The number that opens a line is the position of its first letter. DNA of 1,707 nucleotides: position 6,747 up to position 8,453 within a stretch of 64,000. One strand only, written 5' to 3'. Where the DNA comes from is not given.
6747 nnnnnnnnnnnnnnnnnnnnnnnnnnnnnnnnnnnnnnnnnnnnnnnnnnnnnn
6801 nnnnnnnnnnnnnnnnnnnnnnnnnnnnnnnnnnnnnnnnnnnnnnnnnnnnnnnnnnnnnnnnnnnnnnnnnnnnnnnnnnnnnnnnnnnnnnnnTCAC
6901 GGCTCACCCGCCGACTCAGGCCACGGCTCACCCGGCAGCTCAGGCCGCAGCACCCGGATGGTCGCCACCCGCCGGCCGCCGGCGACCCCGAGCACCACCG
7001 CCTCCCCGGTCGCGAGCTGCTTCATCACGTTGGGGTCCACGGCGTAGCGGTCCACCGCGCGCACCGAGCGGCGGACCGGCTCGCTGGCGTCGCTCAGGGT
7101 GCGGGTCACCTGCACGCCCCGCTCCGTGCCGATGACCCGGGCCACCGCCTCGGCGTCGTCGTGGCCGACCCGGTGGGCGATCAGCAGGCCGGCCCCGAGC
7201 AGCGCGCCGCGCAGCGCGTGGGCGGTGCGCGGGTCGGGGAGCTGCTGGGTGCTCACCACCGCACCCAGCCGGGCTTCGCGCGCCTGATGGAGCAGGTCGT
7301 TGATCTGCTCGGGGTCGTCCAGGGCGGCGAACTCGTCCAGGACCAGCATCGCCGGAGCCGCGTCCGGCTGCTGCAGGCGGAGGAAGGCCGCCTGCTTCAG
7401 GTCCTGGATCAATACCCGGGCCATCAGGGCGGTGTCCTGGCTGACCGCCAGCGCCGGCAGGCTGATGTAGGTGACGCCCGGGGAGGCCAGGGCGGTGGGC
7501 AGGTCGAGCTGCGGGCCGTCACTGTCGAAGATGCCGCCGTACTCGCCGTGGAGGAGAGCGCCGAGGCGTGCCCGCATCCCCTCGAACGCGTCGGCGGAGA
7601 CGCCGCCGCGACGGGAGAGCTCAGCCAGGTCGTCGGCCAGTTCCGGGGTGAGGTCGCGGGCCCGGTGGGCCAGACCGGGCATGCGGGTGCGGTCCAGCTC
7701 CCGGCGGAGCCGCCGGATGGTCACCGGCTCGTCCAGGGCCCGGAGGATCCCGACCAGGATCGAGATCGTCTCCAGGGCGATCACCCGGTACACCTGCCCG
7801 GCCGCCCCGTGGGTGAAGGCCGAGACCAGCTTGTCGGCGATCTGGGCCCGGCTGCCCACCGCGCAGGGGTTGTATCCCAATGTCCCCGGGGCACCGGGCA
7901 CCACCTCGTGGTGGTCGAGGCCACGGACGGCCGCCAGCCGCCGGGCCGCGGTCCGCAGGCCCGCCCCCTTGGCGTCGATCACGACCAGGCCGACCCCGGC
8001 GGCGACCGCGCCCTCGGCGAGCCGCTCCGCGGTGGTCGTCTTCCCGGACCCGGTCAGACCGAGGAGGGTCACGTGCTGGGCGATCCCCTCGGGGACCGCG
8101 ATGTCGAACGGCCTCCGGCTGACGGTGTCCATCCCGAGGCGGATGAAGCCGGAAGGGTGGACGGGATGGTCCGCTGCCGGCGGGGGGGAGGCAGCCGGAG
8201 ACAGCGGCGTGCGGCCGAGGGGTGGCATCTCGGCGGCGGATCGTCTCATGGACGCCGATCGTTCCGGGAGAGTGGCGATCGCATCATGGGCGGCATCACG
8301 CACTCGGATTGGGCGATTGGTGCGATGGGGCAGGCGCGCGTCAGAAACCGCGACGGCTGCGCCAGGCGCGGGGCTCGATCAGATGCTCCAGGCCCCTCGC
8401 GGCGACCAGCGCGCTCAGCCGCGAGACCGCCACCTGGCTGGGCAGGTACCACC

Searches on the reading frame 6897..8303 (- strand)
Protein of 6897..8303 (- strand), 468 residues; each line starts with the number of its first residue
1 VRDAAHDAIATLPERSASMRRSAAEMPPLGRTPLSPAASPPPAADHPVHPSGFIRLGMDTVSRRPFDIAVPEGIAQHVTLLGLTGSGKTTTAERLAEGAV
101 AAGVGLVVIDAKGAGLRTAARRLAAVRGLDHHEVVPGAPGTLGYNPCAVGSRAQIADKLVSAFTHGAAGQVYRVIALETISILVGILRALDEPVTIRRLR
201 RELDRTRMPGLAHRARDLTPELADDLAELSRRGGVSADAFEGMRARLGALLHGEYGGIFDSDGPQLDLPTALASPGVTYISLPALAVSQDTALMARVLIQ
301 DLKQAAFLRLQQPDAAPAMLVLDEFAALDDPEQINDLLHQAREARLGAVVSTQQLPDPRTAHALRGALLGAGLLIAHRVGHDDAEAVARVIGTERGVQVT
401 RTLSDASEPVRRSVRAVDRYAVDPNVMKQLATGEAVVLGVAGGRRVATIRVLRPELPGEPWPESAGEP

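Call 9: search_protein_families(library=pfam, proteins=[window:6897-8303:-], max_evalue=0.1)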
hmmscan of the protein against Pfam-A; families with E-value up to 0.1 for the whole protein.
window:6897-8303:- (468 aa): 10 families
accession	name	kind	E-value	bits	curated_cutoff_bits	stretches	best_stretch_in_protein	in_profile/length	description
PF10412.15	TrwB_AAD_bind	-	4.9e-07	29.4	20.5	2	75-114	15-54/387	Type IV secretion-system coupling protein DNA-binding domain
PF01935.23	DUF87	-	5e-07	30.5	23.2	1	65-113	13-62/220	Helicase HerA, central domain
PF13401.12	AAA_22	-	3.4e-06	27.9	27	1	76-124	6-55/130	AAA domain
PF20720.3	nSTAND3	-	0.0036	17.4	27.2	1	76-110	18-52/155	Novel STAND NTPase 3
PF05872.18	HerA_C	-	0.0046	16.1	22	1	76-114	22-60/502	Helicase HerA-like C-terminal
PF01580.24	FtsK_SpoIIIE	-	0.01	15.7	24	1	50-117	16-85/221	FtsK/SpoIIIE family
PF13191.12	AAA_16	-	0.012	16.6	32.6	0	70-330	19-146/167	AAA ATPase domain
PF00448.28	SRP54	-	0.019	15.1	22.7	1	78-104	4-30/196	SRP54-type protein, GTPase domain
PF13238.12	AAA_18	-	0.021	15.7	29.4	1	78-100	1-24/128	AAA domain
PF13671.12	AAA_33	-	0.094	13.5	27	0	80-97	4-21/143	AAA domain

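Call 10: search_protein_families(library=padloc, proteins=[window:6897-8303:-], max_evalue=0.1)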
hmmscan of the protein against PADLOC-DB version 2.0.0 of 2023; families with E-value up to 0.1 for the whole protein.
window:6897-8303:- (468 aa): 7 families
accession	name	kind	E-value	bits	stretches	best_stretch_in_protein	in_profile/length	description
PDLC04140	mad8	-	5.1e-16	57.1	1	62-439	16-288/314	mads_8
PDLC04103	HerA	-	0.0068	12.8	1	75-113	172-210/579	-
PDLC01055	HerA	-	0.012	12.4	1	72-113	154-197/532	Type III coevolved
PDLC04100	HerA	-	0.021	11.5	1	54-91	142-179/580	-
PDLC04105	HerA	-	0.03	10.9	1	74-113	165-205/576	-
PDLC02185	HerA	-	0.043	10.5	1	51-93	139-182/585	-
PDLC04135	mad3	-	0.079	10.5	0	76-93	23-40/374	mads_3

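Call 11: search_protein_families(library=ncbifam, proteins=[window:6897-8303:-], max_evalue=0.1)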
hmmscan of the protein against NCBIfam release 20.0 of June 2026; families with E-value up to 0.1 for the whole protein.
window:6897-8303:- (468 aa): 15 families
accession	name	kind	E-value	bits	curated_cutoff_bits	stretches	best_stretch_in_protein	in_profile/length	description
TIGR03743.1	SXT_TraD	subfamily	4.5e-10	38.6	366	1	74-205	174-310/636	conjugative transfer system coupling protein TraD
NF053655.1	CedD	equivalog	1.3e-05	24.1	600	1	73-113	219-259/527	DNA-translocating ATPase CedD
NF033849.1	ser_rich_anae_1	subfamily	7.8e-05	20.2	650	1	65-250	749-948/1163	serine-rich protein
NF041447.1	TrbC_conju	equivalog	0.0003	19.4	800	0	74-113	128-167/685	F-type conjugative transfer protein TrbC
TIGR03499.1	FlhF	equivalog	0.003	17.6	174.15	1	77-110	200-237/286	flagellar biosynthesis GTPase FlhF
TIGR00959.1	ffh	equivalog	0.013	14.4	473.2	1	68-98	92-122/428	signal recognition particle protein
NF040937.1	HerA_Thermprot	equivalog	0.015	13.8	800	1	22-119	91-184/487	DNA double-strand break repair helicase HerA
NF042943.1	HerA_antiphage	equivalog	0.018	13.6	800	1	51-94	132-175/566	anti-phage-associated helicase HerA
TIGR00929.1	VirB4_CagE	subfamily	0.027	12.7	643.1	0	238-357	566-679/792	VirB4 family type IV secretion/conjugal transfer ATPase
NF041861.1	YtfR_transport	equivalog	0.033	12.6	850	1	64-121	269-323/492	galactofuranose ABC transporter, ATP-binding protein YtfR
TIGR01166.1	cbiO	subfamily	0.044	13.3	211.8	0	75-112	18-54/190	cobalt ABC transporter, ATP-binding protein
NF010158.0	PRK13637.1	equivalog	0.081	12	390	0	76-111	34-68/287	energy-coupling factor transporter ATPase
NF045973.1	conju_CD1115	equivalog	0.09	11.6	250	0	291-354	266-329/442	VirD4-like conjugal transfer protein, CD1115 family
TIGR04520.1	ECF_ATPase_1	equivalog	0.091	12.2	315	0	76-110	29-62/269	energy-coupling factor transporter ATPase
NF008144.0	PRK10895.1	equivalog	0.1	12.1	381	0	76-117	30-70/241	LPS export ABC transporter ATP-binding protein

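Call 14: find_homologous_proteins(query=window:6897-8303:-, max_evalue=0.001)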
Query window:6897-8303:- (468 aa): 210 proteins with E <= 0.001 among 8000 candidates; the best 120 are listed.
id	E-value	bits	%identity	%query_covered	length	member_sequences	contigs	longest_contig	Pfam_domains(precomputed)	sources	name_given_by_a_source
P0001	4.9e-283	957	100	96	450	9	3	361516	PF10412.16,PF01935.24,PF13401.13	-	-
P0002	4.1e-242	822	90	94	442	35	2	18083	PF10412.16,PF01935.24,PF13401.13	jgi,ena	jgi:hypothetical protein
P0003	4.0e-231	786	89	88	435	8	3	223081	PF10412.16,PF01935.24,PF13401.13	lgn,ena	-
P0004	2.9e-225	766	89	87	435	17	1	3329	PF10412.16,PF01935.24,PF13401.13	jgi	-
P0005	9.7e-220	748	82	92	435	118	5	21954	PF10412.16,PF01935.24,PF13401.13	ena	-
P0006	5.7e-217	739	81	92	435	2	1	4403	PF10412.16,PF01935.24,PF13401.13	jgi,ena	-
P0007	3.3e-215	733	80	93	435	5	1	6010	PF10412.16,PF13401.13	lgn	-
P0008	4.1e-212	723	83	86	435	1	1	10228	PF10412.16,PF01935.24,PF13401.13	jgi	jgi:hypothetical protein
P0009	5.2e-211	719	81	93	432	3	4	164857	PF10412.16,PF01935.24,PF13401.13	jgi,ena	jgi:hypothetical protein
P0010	4.7e-207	706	83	87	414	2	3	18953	PF10412.16,PF01935.24,PF05872.19,PF13401.13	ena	-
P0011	2.6e-206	704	78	93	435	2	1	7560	PF10412.16,PF01935.24,PF13401.13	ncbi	-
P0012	1.3e-196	672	85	82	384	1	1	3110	PF10412.16,PF01935.24,PF13401.13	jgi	jgi:hypothetical protein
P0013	3.8e-194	664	76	92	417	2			-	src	-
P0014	5.7e-194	663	76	92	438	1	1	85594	PF10412.16,PF01935.24,PF13401.13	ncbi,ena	-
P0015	6.9e-190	650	77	87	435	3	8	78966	PF10412.16,PF01935.24,PF13401.13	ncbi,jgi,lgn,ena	jgi:hypothetical protein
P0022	6.8e-172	591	69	90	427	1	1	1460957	PF10412.16,PF01935.24,PF13401.13,PF02534.21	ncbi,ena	-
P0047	4.1e-136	473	58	88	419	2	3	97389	PF10412.16,PF01935.24,PF02534.21,PF12696.14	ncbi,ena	-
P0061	1.9e-90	322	44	91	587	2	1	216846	PF10412.16,PF01935.24,PF13401.13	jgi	jgi:hypothetical protein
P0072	9.4e-83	297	43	84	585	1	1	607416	PF13401.13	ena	-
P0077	8.4e-81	290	43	87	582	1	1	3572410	PF13401.13,PF01580.25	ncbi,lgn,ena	-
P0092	2.1e-77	279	43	85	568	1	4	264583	PF13401.13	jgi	jgi:hypothetical protein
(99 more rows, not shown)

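Call 16: find_encoding_contigs(protein=P0022, flank=10000, max_places=2)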
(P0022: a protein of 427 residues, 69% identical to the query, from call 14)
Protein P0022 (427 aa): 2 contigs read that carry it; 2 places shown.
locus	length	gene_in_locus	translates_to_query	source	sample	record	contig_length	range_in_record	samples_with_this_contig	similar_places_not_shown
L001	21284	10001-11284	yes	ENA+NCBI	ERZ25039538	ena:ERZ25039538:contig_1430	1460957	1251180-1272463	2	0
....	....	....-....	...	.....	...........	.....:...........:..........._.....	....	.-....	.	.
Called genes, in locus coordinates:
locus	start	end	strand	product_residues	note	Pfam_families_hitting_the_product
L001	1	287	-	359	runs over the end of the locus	PF00756:Esterase (faint)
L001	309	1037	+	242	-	PF00756:Esterase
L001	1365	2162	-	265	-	-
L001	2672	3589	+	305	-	PF00106:adh_short, PF01370:Epimerase, PF08659:KR, PF13561:adh_short_C2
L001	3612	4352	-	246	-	PF03575:Peptidase_S51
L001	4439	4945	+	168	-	-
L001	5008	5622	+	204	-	PF00127:Copper-bind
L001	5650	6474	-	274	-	PF06912:DUF1275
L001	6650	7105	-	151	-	PF01451:LMWPc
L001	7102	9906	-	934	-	PF01209:Ubie_methyltran, PF06325:PrmA (faint), PF08241:Methyltransf_11, PF08242:Methyltransf_12, PF13489:Methyltransf_23, PF13649:Methyltransf_25, PF13847:Methyltransf_31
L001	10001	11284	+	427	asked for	PF01935:DUF87 (weak), PF02534:T4SS-DNA_transf (faint), PF10412:TrwB_AAD_bind (faint), PF13401:AAA_22 (faint)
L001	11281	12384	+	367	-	PF01435:Peptidase_M48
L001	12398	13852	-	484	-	PF00890:FAD_binding_2 (faint), PF01266:DAO (weak), PF01593:Amino_oxidase, PF12831:FAD_oxidored (weak), PF13450:NAD_binding_8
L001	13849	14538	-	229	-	PF13490:zf-HC2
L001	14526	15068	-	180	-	PF04542:Sigma70_r2, PF08281:Sigma70_r4_2, PF04545:Sigma70_r4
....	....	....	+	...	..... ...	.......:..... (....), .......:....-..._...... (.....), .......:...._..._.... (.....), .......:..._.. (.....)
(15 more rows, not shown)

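Call 17: find_encoding_contigs(protein=P0077, flank=10000, max_places=2)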
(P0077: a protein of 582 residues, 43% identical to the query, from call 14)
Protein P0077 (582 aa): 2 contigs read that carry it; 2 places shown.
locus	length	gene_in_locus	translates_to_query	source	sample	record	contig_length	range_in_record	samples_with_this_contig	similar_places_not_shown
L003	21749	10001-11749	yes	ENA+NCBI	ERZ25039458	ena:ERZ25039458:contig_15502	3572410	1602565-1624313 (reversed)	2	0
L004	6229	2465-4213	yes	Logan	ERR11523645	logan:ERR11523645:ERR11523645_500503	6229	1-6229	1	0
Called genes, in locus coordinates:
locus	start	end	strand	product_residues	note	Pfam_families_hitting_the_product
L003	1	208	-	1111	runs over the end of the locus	PF04313:HSDR_N, PF04851:ResIII, PF18766:SWI2_SNF2, PF22679:T1R_D3-like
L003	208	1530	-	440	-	PF01420:Methylase_S (faint)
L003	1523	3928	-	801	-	PF12161:HsdM_N, PF02384:N6_Mtase, PF07669:Eco57I (weak)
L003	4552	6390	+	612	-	PF13482:RNase_H_2 (weak)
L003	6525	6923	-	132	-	-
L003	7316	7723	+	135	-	PF00436:SSB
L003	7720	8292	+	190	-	PF07275:ArdA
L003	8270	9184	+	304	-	PF01807:Zn_ribbon_DnaG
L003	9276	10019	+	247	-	-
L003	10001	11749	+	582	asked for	PF01580:FtsK_SpoIIIE (faint), PF13401:AAA_22 (faint)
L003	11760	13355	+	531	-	PF01435:Peptidase_M48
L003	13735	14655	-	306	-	PF00106:adh_short, PF08659:KR, PF13561:adh_short_C2 (weak)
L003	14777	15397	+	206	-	PF00440:TetR_N, PF16925:TetR_C_13, PF21993:TetR_C_13_2, PF16859:TetR_C_11 (weak)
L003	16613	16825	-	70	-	PF13560:HTH_31 (weak)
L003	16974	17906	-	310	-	PF13495:Phage_int_SAM_4 (weak), PF00589:Phage_integrase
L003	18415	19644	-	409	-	PF13657:Couple_hipA, PF07804:HipA_C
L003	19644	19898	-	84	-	PF13560:HTH_31 (weak), PF12844:HTH_19, PF01381:HTH_3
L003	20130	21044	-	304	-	-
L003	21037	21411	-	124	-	PF12844:HTH_19, PF13560:HTH_31, PF01381:HTH_3, PF13413:HTH_25 (weak)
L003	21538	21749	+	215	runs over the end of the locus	-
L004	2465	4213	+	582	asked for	PF01580:FtsK_SpoIIIE (faint), PF13401:AAA_22 (faint)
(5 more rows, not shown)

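Call 18: find_related_loci(query=A1, collection=genome_contigs, flank=10000)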
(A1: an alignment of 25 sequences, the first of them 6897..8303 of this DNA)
Query A1 (468 aa) in genome_contigs; peptide patterns used: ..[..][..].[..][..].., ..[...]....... (x = any residue, [..] = any of these).
600 stretches matched a pattern (row limit reached: there are more); 2 encode a relative of the query (tblastn E <= 1e-3); 2 distinct loci.
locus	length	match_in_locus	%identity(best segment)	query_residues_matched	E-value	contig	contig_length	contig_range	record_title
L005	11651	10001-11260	25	53-442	1e-10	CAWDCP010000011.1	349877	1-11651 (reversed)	MAG: uncultured Solirubrobacteraceae bacterium isolate MFD01872.bin.2.236 genome assembly, contig: contig_34501, whole g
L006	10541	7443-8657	28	49-458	7e-30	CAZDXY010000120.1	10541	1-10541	MAG TPA_asm: uncultured Rikenellaceae bacterium isolate SRP241326_co1_256 genome assembly, contig: NODE_8360_length_1054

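Call 19: find_encoding_contigs(protein=P0009, flank=10000, max_places=3)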
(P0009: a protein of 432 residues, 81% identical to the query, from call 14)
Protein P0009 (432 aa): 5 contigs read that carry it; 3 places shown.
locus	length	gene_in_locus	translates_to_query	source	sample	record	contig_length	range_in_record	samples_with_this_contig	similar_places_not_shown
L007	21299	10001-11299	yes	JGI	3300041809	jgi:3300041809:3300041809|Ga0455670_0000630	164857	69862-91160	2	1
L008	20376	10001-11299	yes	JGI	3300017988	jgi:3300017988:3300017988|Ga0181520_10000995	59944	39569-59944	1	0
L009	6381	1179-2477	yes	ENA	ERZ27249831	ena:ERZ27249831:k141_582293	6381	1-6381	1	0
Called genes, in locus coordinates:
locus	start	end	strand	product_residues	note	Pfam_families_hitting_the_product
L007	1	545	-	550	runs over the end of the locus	PF12679:ABC2_membrane_2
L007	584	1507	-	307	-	PF00005:ABC_tran, PF13304:AAA_21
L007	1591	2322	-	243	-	PF00440:TetR_N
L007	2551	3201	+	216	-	-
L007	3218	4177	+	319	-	PF00005:ABC_tran, PF13304:AAA_21, PF13732:DrrA1-3_C (weak)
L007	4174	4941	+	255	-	PF09847:12TM_1, PF12679:ABC2_membrane_2, PF12730:ABC2_membrane_4, PF12698:ABC2_membrane_3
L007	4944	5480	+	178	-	PF08002:DUF1697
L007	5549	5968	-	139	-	PF01451:LMWPc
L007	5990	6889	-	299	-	PF01135:PCMT (weak), PF13489:Methyltransf_23, PF01209:Ubie_methyltran, PF06325:PrmA (weak), PF13847:Methyltransf_31, PF08241:Methyltransf_11, PF08242:Methyltransf_12, PF13649:Methyltransf_25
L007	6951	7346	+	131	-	PF12840:HTH_20 (weak), PF01022:HTH_5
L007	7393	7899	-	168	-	PF00903:Glyoxalase, PF18029:Glyoxalase_6 (weak)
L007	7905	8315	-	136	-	PF07883:Cupin_2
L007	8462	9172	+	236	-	-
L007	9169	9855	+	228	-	-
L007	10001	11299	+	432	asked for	PF01935:DUF87 (weak), PF10412:TrwB_AAD_bind (faint), PF13401:AAA_22 (faint)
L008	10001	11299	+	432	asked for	PF01935:DUF87 (weak), PF10412:TrwB_AAD_bind (faint), PF13401:AAA_22 (faint)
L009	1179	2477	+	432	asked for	PF01935:DUF87 (weak), PF10412:TrwB_AAD_bind (faint), PF13401:AAA_22 (faint)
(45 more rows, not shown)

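Call 20: find_encoding_contigs(protein=P0014, flank=10000, max_places=2)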
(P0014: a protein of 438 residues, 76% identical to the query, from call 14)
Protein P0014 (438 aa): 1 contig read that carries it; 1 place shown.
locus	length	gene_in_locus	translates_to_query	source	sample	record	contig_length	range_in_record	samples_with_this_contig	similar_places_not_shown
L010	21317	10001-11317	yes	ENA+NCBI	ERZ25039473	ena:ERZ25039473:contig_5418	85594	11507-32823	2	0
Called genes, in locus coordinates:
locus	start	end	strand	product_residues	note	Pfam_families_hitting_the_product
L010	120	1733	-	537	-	PF18676:MBG_2, PF16640:Big_3_5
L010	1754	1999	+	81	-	-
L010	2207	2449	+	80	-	-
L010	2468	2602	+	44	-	-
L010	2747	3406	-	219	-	-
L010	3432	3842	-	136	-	-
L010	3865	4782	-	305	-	-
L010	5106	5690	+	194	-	PF00872:Transposase_mut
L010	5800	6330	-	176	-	PF07681:DoxX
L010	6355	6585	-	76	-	PF19124:DUF5808 (weak)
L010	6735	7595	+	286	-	PF00459:Inositol_P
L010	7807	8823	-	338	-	PF07690:MFS_1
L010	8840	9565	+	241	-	-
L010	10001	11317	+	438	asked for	PF01935:DUF87 (weak), PF10412:TrwB_AAD_bind (faint), PF13401:AAA_22 (faint)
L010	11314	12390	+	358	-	PF01435:Peptidase_M48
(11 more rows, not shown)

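Call 21: find_encoding_contigs(protein=P0047, flank=10000, max_places=3)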
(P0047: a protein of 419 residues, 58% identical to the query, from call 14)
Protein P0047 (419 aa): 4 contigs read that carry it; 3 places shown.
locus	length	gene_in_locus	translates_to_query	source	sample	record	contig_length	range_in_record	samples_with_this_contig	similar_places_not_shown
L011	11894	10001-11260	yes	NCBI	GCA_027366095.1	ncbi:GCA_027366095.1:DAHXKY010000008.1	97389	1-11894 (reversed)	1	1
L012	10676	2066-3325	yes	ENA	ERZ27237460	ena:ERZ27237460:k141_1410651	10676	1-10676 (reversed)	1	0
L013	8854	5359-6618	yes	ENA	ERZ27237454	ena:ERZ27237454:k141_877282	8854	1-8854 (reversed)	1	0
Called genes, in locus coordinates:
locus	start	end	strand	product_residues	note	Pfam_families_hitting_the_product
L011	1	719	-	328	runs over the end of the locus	PF00563:EAL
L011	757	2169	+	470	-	PF01406:tRNA-synt_1e, PF09334:tRNA-synt_1g (weak), PF09190:DALR_2, PF23493:CysS_C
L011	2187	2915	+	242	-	PF08032:SpoU_sub_bind, PF00588:SpoU_methylase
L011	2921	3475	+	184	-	PF05991:NYN_YacP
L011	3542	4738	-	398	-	PF09594:GT87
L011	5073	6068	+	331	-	PF13641:Glyco_tranf_2_3, PF00535:Glycos_transf_2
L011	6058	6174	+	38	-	-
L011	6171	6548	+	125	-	-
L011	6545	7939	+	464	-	-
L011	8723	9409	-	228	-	-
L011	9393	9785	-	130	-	-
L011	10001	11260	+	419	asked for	PF01935:DUF87, PF10412:TrwB_AAD_bind, PF02534:T4SS-DNA_transf, PF12696:TraG-D_C (weak)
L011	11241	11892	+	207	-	?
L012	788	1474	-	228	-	-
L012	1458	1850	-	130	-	-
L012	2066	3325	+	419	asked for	PF01935:DUF87, PF10412:TrwB_AAD_bind, PF02534:T4SS-DNA_transf, PF12696:TraG-D_C (weak)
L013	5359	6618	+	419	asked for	PF01935:DUF87, PF10412:TrwB_AAD_bind, PF02534:T4SS-DNA_transf, PF12696:TraG-D_C (weak)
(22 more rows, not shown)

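Call 25: search_dna_similar(query=window:6897-8303:-, collection=plasmids, mode=protein, max_rows=25)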
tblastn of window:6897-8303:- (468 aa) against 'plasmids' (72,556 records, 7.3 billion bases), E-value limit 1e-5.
Records with a match: 5; places in all: 5; records where one place covers at least 80% of the query: 0.
Best place of each record, by identity: <60% 5.
By first word of the organism name: Spiroplasma 2; Bacillus 2; Carboxydocella 1.
By predicted mobility (MOB-suite, as given by PLSDB): non-mobilizable 2; conjugative 2; mobilizable 1.
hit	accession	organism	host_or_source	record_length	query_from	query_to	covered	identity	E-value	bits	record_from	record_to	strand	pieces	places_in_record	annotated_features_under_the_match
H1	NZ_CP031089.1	Spiroplasma phoeniceum P40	Catharanthus roseus,whole ...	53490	133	428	63%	23.8%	2e-9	67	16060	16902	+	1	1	TraM recognition domain-containing protein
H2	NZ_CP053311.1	Spiroplasma citri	Carrot,cell culture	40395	140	428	62%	24.4%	1e-9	68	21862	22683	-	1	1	type IV secretion system DNA-binding domain-containing protein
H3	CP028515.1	Carboxydocella thermautotrophica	environmental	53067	143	359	46%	25.6%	1e-7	62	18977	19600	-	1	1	Type IV secretory pathway, VirD4 component, TraG/TraD family ATPase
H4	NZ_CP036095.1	Bacillus toyonensis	cell culture,soil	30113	233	429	42%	24.9%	3e-6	57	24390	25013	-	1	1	TraM recognition domain-containing protein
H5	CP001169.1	Bacillus cereus H3081.97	-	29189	233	429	42%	24.4%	3e-6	58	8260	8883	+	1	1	conserved hypothetical protein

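Call 34: search_solved_structures(query=A1, max_evalue=0.01)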
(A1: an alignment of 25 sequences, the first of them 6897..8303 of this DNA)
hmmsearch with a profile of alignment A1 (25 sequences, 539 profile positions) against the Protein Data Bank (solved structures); distinct sequences matched with E-value up to 0.01: 22.
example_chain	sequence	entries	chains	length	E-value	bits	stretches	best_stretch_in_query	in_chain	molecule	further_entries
6sz9_A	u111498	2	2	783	2.6e-13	53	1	103-450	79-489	IcmO (DotL)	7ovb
1gl6_A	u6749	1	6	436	4.9e-08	35.6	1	390-526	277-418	ATPASE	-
1e9r_A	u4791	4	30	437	4.9e-08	35.6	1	390-526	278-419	CONJUGAL TRANSFER PROTEIN TRWB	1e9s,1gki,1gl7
11kk_A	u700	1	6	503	3.9e-05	26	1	146-197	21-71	HerA like helicase YjgR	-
4d2i_A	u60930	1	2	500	0.00014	24.2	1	121-193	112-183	HERA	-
4eun_A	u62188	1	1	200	0.0028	19.9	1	123-173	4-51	thermoresistant glucokinase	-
3dm9_B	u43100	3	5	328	0.0032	19.7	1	154-186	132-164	Signal recognition particle receptor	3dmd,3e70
7epk_A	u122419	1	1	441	0.0032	19.7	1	154-208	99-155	Signal recognition particle 54 kDa protein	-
2v3c_C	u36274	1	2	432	0.0035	19.5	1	136-206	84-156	SIGNAL RECOGNITION 54 KDA PROTEIN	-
3ndb_B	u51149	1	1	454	0.0037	19.5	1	136-206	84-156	Signal recognition 54 kDa protein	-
7w01_A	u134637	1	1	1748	0.0042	19.3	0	91-171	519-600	Phospholipid-transporting ATPase ABCA3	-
7w02_A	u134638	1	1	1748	0.0042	19.3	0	91-171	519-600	Phospholipid-transporting ATPase ABCA3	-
1ng1_A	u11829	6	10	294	0.0052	19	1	155-213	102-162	SIGNAL SEQUENCE RECOGNITION PROTEIN FFH | SIGNAL RECOGNITION PARTICLE PROTEIN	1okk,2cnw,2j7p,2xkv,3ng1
1ls1_A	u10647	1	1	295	0.0053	19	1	155-213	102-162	SIGNAL RECOGNITION PARTICLE PROTEIN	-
1jpj_A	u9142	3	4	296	0.0053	19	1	155-213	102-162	SIGNAL RECOGNITION PARTICLE PROTEIN | SRP54NG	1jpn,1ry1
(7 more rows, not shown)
